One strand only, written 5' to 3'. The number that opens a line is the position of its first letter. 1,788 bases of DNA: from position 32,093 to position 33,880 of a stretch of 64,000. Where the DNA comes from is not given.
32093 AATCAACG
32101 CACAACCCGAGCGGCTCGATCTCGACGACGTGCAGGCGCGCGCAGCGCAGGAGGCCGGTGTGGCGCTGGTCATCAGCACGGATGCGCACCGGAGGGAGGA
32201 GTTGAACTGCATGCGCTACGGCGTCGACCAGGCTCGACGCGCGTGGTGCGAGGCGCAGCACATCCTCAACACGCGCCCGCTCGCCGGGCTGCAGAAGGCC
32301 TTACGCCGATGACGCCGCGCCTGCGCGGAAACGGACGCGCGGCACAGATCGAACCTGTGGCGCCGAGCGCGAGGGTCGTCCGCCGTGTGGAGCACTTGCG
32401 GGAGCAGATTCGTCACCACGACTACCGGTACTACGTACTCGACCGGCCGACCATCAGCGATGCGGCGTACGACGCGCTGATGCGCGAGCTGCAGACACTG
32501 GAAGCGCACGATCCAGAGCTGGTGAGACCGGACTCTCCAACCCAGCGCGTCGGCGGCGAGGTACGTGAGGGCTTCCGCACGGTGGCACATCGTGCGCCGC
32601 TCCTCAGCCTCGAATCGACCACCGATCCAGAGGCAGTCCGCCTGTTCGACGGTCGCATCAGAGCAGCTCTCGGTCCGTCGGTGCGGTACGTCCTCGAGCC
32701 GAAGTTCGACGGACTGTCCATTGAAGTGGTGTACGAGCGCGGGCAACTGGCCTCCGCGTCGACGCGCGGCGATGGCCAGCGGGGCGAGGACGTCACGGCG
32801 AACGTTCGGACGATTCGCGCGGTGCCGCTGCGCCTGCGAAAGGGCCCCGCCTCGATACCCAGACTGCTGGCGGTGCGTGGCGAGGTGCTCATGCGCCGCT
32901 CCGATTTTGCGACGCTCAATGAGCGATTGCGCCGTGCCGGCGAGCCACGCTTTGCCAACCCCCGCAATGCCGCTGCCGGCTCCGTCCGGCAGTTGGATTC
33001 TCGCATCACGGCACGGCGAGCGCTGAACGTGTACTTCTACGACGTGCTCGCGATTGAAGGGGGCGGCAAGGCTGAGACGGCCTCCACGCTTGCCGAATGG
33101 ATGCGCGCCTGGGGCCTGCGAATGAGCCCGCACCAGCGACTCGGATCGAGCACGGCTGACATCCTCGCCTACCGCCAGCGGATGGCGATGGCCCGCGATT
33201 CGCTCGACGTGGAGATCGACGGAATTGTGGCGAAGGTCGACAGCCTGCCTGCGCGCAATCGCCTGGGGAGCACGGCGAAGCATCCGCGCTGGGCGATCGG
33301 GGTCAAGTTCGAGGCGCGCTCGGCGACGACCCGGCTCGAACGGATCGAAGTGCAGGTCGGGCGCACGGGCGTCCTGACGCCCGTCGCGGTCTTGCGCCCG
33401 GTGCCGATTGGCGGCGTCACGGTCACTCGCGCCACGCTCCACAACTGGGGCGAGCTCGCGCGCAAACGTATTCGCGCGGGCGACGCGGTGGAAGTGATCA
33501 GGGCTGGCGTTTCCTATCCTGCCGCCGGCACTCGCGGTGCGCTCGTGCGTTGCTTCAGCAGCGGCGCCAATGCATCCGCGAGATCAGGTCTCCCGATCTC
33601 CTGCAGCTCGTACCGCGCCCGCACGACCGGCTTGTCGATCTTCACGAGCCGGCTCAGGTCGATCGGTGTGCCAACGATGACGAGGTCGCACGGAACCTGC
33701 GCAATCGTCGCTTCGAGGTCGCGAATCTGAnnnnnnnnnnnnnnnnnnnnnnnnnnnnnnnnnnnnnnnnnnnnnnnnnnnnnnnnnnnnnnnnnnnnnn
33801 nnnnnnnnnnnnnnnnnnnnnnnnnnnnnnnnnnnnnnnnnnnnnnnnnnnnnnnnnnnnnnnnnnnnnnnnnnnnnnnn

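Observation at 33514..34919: Collapsed carbamoyltransferase / carbamate kinase / GTPase operon: three fragments fused head-to-tail in original order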

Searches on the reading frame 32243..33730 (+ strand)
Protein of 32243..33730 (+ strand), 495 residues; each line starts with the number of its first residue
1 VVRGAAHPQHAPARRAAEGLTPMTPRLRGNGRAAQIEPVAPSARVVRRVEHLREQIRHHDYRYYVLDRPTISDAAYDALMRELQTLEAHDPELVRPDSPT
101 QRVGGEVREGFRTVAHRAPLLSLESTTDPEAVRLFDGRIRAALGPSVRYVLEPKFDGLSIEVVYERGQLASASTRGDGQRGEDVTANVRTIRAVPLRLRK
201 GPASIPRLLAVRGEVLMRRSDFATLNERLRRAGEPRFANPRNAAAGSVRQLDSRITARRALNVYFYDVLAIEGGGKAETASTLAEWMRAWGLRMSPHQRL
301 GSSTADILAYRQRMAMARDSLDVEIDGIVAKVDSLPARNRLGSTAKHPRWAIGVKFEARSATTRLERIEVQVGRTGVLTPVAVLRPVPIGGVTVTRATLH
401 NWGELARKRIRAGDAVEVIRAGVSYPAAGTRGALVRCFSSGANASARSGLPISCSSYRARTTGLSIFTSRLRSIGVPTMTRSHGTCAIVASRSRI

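Call 5: search_protein_families(library=pfam, proteins=[window:32243-33730:+], max_evalue=0.01)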
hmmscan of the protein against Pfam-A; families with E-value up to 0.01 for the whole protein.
window:32243-33730:+ (495 aa): 3 families
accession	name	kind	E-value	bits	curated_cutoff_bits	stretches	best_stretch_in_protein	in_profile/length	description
PF01653.23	DNA_ligase_aden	-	4e-79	266.2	27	1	110-359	3-253/253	NAD-dependent DNA ligase adenylation domain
PF03120.22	DNA_ligase_OB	-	2.1e-23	82.4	32.9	1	362-424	1-63/79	NAD-dependent DNA ligase OB-fold domain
PF22745.1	Nlig-Ia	-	5.2e-09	37.1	27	1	46-95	3-52/92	DNA ligase-like, N-terminal NAD+-binding domain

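Call 6: search_protein_families(library=ncbifam, proteins=[window:32243-33730:+], max_evalue=0.01)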
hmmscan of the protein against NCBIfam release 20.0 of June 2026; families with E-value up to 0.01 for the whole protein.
window:32243-33730:+ (495 aa): 5 families
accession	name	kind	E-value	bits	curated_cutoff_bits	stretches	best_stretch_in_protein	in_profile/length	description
NF005932.1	PRK07956.1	equivalog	1.2e-142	476.7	369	1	48-422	2-375/664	NAD-dependent DNA ligase LigA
TIGR00575.1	dnlj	equivalog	1.1e-136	456.9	444.45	1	52-422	1-368/652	NAD-dependent DNA ligase LigA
NF010931.0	PRK14351.1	equivalog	1.1e-132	443.9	1051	1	44-426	31-406/692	NAD-dependent DNA ligase LigA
NF010930.0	PRK14350.1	equivalog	7.8e-76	255.8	652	1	45-428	5-383/669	NAD-dependent DNA ligase LigA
NF005987.0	PRK08097.1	equivalog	4.4e-32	111.3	498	1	35-426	20-376/562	NAD-dependent DNA ligase LigB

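Call 28: find_homologous_proteins(query=window:32243-33730:+)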
Query window:32243-33730:+ (495 aa): 8000 proteins with E <= 0.001 among 8000 candidates; the best 120 are listed.
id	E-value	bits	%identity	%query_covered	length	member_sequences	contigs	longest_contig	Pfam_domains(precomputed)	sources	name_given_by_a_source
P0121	0.0e+0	1022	100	96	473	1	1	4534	PF03120.23,PF01653.24,PF22745.3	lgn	-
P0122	3.1e-229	780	82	91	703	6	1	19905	PF12826.14,PF03120.23,PF14520.13,PF01653.24,PF00533.34,PF00633.30,PF22745.3,PF12738.14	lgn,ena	-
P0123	3.2e-227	773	82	92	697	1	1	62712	PF12826.14,PF03120.23,PF14520.13,PF01653.24,PF00533.34,PF22745.3,PF12738.14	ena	-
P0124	1.2e-226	771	82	92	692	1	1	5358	PF12826.14,PF03120.23,PF14520.13,PF01653.24,PF00533.34,PF22745.3,PF12738.14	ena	-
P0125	6.3e-226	769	82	91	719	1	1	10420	PF12826.14,PF03120.23,PF14520.13,PF01653.24,PF00533.34,PF22745.3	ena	-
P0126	6.3e-223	759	81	91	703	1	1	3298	PF12826.14,PF03120.23,PF14520.13,PF01653.24,PF00533.34,PF22745.3,PF12738.14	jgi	jgi:DNA ligase (NAD+)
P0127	3.0e-218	743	78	92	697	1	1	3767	PF12826.14,PF03120.23,PF14520.13,PF01653.24,PF00533.34,PF22745.3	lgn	-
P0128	1.3e-216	738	80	92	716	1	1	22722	PF12826.14,PF03120.23,PF14520.13,PF01653.24,PF00533.34,PF22745.3,PF12738.14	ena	-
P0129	1.8e-215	734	79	92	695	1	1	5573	PF12826.14,PF03120.23,PF14520.13,PF01653.24,PF00533.34,PF22745.3,PF12738.14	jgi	jgi:DNA ligase (NAD+)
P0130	1.4e-210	718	76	92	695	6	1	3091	PF12826.14,PF03120.23,PF14520.13,PF01653.24,PF00533.34,PF22745.3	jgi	jgi:DNA ligase (NAD+)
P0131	4.4e-209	713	82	82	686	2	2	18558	PF12826.14,PF03120.23,PF14520.13,PF01653.24,PF00533.34,PF22745.3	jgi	jgi:DNA ligase (NAD+)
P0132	1.2e-208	712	83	82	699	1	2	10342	PF12826.14,PF03120.23,PF14520.13,PF01653.24,PF00533.34,PF22745.3,PF12738.14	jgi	jgi:DNA ligase (NAD+)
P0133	1.2e-207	708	75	92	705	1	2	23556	PF12826.14,PF03120.23,PF14520.13,PF01653.24,PF00533.34,PF22745.3,PF12738.14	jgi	jgi:DNA ligase (NAD+)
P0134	4.4e-206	703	75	92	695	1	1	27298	PF12826.14,PF03120.23,PF14520.13,PF01653.24,PF00533.34,PF22745.3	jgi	jgi:DNA ligase (NAD+)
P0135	2.4e-205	701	75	92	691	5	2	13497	PF12826.14,PF03120.23,PF14520.13,PF01653.24,PF00533.34,PF22745.3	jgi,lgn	jgi:DNA ligase (NAD+)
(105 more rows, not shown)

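Call 29: find_encoding_contigs(protein=P0121, flank=10000, max_places=6)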
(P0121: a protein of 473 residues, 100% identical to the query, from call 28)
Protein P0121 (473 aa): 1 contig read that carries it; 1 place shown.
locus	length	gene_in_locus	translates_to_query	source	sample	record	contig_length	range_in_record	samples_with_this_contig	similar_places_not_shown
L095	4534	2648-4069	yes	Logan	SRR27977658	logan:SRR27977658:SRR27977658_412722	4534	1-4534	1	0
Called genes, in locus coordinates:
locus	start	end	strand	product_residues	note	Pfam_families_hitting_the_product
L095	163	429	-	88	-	-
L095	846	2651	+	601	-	PF14716:HHH_8, PF01876:RNase_P_p30 (faint), PF14520:HHH_5, PF14792:DNA_pol_B_palm (weak), PF14791:DNA_pol_B_thumb, PF02811:PHP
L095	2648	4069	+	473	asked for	PF22745:Nlig-Ia, PF01653:DNA_ligase_aden, PF03120:OB_DNA_ligase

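Call 30: find_encoding_contigs(protein=P0122, flank=10000, max_places=4)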
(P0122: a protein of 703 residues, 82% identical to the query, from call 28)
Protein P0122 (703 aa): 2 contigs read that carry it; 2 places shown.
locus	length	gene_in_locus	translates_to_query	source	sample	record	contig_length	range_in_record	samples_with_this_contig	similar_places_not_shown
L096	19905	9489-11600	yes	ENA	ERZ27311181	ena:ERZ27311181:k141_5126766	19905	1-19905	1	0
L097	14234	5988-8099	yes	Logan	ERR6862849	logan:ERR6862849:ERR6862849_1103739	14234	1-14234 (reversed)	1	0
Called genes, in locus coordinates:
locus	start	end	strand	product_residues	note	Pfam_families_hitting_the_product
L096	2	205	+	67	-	?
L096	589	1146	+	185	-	PF02353:CMAS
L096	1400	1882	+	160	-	-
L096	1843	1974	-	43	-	-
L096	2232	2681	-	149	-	PF00571:CBS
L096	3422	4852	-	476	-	PF01139:RtcB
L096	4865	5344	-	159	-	PF01951:Archease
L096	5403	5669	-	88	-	-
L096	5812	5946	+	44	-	-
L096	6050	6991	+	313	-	PF13793:Pribosyltran_N, PF00156:Pribosyltran, PF14572:Pribosyl_synth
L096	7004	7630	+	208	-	PF02482:Ribosomal_S30AE (weak), PF00313:CSD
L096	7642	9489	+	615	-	PF14716:HHH_8, PF14520:HHH_5, PF14792:DNA_pol_B_palm (weak), PF14791:DNA_pol_B_thumb, PF02811:PHP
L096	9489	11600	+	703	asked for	PF22745:Nlig-Ia, PF01653:DNA_ligase_aden, PF03120:OB_DNA_ligase, PF00633:HHH (faint), PF12826:HHH_2, PF14520:HHH_5, PF00533:BRCT, PF12738:PTCB-BRCT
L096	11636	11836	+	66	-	PF07311:Dodecin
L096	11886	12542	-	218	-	-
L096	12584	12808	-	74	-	-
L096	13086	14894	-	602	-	PF00317:Ribonuc_red_lgN, PF02867:Ribonuc_red_lgC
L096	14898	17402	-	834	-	PF20437:LonC_helical, PF13654:AAA_32, PF20436:LonB_AAA-LID, PF05362:Lon_C (weak)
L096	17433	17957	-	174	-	PF01434:Peptidase_M41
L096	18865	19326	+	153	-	PF00571:CBS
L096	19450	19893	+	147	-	-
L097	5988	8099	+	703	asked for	PF22745:Nlig-Ia, PF01653:DNA_ligase_aden, PF03120:OB_DNA_ligase, PF00633:HHH (faint), PF12826:HHH_2, PF14520:HHH_5, PF00533:BRCT, PF12738:PTCB-BRCT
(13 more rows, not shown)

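Call 35: list_cluster_members(proteins=[P0122, P0121, P0001])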
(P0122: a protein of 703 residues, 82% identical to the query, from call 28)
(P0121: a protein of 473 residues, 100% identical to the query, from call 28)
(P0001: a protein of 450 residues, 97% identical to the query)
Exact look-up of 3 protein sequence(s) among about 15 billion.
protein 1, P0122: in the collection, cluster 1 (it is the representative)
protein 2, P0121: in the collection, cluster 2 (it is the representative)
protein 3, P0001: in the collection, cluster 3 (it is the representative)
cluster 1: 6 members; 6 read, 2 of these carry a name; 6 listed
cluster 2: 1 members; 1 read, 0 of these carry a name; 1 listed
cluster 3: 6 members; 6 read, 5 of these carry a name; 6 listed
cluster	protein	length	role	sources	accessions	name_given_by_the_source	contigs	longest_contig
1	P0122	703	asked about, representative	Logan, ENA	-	-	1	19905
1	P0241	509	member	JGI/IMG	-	DNA ligase (NAD+)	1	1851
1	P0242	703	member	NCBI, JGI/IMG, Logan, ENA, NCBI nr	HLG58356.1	MAG TPA: NAD-dependent DNA ligase LigA [Vicinamibacterales bacterium] | NAD-dependent DNA ligase LigA [Vicinamibacterales bacterium]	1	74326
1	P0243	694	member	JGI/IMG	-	-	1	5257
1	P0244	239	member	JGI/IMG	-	-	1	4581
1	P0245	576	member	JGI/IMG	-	-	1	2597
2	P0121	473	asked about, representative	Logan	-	-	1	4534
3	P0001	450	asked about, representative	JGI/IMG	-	-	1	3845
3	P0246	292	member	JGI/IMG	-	predicted GTPase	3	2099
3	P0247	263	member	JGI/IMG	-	predicted GTPase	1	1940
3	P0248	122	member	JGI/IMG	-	predicted GTPase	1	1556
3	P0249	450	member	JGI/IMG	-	predicted GTPase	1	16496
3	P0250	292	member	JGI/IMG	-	predicted GTPase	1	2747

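Call 36: find_encoding_contigs(protein=P0246, flank=10000, max_places=6)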
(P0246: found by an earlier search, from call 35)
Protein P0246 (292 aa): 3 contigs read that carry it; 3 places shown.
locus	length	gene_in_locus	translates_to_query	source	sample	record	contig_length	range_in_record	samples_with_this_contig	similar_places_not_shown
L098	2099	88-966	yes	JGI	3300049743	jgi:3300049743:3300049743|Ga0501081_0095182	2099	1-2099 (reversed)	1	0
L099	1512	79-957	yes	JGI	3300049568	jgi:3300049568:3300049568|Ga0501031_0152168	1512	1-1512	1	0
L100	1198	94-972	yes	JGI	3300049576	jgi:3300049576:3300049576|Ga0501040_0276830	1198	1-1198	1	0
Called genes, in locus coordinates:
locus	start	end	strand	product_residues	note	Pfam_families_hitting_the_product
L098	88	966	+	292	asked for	-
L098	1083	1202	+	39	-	-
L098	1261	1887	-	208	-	PF02482:Ribosomal_S30AE (weak), PF00313:CSD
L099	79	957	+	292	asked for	-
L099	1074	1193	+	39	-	-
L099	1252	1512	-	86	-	?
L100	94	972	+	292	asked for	-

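Call 37: find_encoding_contigs(protein=P0250, flank=10000, max_places=6)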
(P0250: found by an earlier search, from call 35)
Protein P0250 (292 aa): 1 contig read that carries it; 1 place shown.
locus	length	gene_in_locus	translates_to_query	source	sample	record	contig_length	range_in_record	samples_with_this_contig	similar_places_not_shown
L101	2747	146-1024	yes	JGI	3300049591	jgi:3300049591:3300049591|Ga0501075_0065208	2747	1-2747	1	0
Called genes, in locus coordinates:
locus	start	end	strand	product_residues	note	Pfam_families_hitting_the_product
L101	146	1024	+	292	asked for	-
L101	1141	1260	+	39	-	-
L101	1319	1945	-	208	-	PF02482:Ribosomal_S30AE (weak), PF00313:CSD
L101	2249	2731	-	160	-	PF02687:FtsX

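Call 40: find_encoding_contigs(protein=P0242, flank=10000, max_places=4)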
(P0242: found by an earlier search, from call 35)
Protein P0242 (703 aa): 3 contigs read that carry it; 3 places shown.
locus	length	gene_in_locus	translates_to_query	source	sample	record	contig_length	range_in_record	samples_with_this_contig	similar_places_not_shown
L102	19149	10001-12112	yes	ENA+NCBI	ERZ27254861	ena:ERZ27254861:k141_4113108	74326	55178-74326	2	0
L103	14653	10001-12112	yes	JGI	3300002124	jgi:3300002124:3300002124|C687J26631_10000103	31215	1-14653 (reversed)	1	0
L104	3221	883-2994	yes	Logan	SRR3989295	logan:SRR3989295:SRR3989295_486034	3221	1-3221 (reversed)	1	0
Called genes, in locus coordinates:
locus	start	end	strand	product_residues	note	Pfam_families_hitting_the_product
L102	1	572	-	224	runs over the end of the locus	PF00753:Lactamase_B (weak), PF12706:Lactamase_B_2, PF13483:Lactamase_B_3 (weak)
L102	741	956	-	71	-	-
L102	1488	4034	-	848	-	PF00501:AMP-binding, PF00550:PP-binding (weak), PF01553:Acyltransferase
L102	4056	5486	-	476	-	PF01139:RtcB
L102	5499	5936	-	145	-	PF01951:Archease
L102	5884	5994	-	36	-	-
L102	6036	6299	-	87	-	-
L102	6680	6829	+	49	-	PF13793:Pribosyltran_N (weak)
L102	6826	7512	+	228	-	PF13793:Pribosyltran_N, PF00156:Pribosyltran, PF14572:Pribosyl_synth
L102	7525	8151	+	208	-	PF02482:Ribosomal_S30AE (faint), PF00313:CSD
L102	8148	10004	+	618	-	PF14716:HHH_8, PF14520:HHH_5, PF14792:DNA_pol_B_palm (weak), PF14791:DNA_pol_B_thumb, PF02811:PHP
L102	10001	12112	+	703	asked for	PF22745:Nlig-Ia, PF01653:DNA_ligase_aden, PF03120:OB_DNA_ligase, PF14520:HHH_5 (weak), PF12826:HHH_2, PF14520:HHH_5, PF00533:BRCT, PF12738:PTCB-BRCT, +1 more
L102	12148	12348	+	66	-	PF07311:Dodecin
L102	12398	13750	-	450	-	-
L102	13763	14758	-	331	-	PF00696:AA_kinase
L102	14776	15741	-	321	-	PF02729:OTCace_N, PF00185:OTCace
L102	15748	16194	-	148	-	PF05099:TerB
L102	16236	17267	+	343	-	PF00580:UvrD-helicase, PF13245:AAA_19 (weak)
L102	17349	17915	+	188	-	-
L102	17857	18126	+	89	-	-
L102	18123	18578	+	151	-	PF01850:PIN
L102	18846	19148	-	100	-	?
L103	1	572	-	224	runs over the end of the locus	PF00753:Lactamase_B (weak), PF12706:Lactamase_B_2, PF13483:Lactamase_B_3 (weak)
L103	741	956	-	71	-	-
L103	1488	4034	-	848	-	PF00501:AMP-binding, PF00550:PP-binding (weak), PF01553:Acyltransferase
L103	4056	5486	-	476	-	PF01139:RtcB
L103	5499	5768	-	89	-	PF01951:Archease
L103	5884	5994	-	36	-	-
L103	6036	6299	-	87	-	-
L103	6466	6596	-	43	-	-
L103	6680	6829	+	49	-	PF13793:Pribosyltran_N (weak)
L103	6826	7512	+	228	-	-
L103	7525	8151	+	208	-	PF02482:Ribosomal_S30AE (faint), PF00313:CSD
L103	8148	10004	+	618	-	PF14716:HHH_8, PF14520:HHH_5, PF14792:DNA_pol_B_palm (weak), PF14791:DNA_pol_B_thumb, PF02811:PHP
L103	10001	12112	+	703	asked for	PF22745:Nlig-Ia, PF01653:DNA_ligase_aden, PF03120:OB_DNA_ligase, PF14520:HHH_5 (weak), PF12826:HHH_2, PF14520:HHH_5, PF00533:BRCT, PF12738:PTCB-BRCT, +1 more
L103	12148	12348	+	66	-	PF07311:Dodecin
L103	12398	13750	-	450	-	-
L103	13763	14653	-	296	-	PF00696:AA_kinase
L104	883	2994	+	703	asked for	PF22745:Nlig-Ia, PF01653:DNA_ligase_aden, PF03120:OB_DNA_ligase, PF14520:HHH_5 (weak), PF12826:HHH_2, PF14520:HHH_5, PF00533:BRCT, PF12738:PTCB-BRCT, +1 more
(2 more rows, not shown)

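Call 57: search_protein_families(library=ncbifam, proteins=[L102:14776-15741:-, L102:13763-14758:-, L102:12398-13750:-], max_evalue=0.00001)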
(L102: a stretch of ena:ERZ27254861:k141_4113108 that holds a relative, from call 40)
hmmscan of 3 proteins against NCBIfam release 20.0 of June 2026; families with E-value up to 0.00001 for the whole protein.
L102:14776-15741:- (321 aa): 16 families
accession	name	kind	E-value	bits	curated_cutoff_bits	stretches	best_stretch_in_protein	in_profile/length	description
NF001986.0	PRK00779.1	subfamily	4.3e-120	400.5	306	1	18-320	4-304/307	ornithine carbamoyltransferase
TIGR00658.1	orni_carb_tr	equivalog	5.5e-114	380.4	280.85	1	20-320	1-303/304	ornithine carbamoyltransferase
NF011380.0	PRK14805.1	equivalog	2.3e-98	329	421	1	20-321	2-301/302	ornithine carbamoyltransferase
TIGR04384.1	putr_carbamoyl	exception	3.3e-86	289.4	500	1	22-319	2-306/330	putrescine carbamoyltransferase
NF003286.0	PRK04284.1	subfamily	1e-74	251.7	515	1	17-320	4-330/332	ornithine carbamoyltransferase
NF002470.0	PRK01713.1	equivalog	2.5e-57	194.8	545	1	17-285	5-279/334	ornithine carbamoyltransferase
NF009213.0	PRK12562.1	subfamily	9.4e-55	186.3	559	1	20-285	7-279/334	ornithine carbamoyltransferase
NF011379.0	PRK14804.1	equivalog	3.2e-48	164.5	373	1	21-320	8-309/311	ornithine carbamoyltransferase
NF002032.1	PRK00856.1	equivalog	5.8e-47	160.3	263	1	20-317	1-294/297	aspartate carbamoyltransferase catalytic subunit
NF003384.0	PRK04523.1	equivalog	7.1e-46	156.8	288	1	20-320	4-333/336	N-acetylornithine carbamoyltransferase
TIGR00670.1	asp_carb_tr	equivalog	1e-45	156.1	236.95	1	20-312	1-295/304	aspartate carbamoyltransferase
NF008853.0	PRK11891.1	equivalog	2.9e-26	92.1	560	1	20-309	89-387/430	aspartate carbamoyltransferase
NF010387.0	PRK13814.1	equivalog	6.1e-22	77.9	660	1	21-309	7-292/310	aspartate carbamoyltransferase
NF006046.0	PRK08192.1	equivalog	7.1e-22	78.1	512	1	18-313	5-310/339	aspartate carbamoyltransferase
NF005538.0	PRK07200.1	equivalog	2.1e-16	59.9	453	1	17-244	19-274/396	knotted carbamoyltransferase YgeW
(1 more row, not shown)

L102:13763-14758:- (331 aa): 7 families
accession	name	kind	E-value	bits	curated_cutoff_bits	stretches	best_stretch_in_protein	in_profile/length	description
TIGR00746.1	arcC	equivalog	3.8e-98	328.3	358.25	1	4-311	2-308/309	carbamate kinase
NF009007.0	PRK12352.1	subfamily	3.6e-93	311.9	266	1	1-310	1-313/316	carbamate kinase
NF009008.0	PRK12354.1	subfamily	1.2e-84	284.1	361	1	4-313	2-301/308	carbamate kinase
NF006926.0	PRK09411.1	equivalog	1.1e-65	221.8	416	1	3-308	2-293/297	carbamate kinase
TIGR00761.1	argB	equivalog_domain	1.3e-07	31.4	151.3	0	194-291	137-231/231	acetylglutamate kinase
NF010661.0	PRK14058.1-3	equivalog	1.9e-06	27.2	251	0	205-314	168-274/283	acetylglutamate/acetylaminoadipate kinase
TIGR01027.1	proB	equivalog_domain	6.6e-06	25.5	186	0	211-316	144-257/363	glutamate 5-kinase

L102:12398-13750:- (450 aa): 0 families
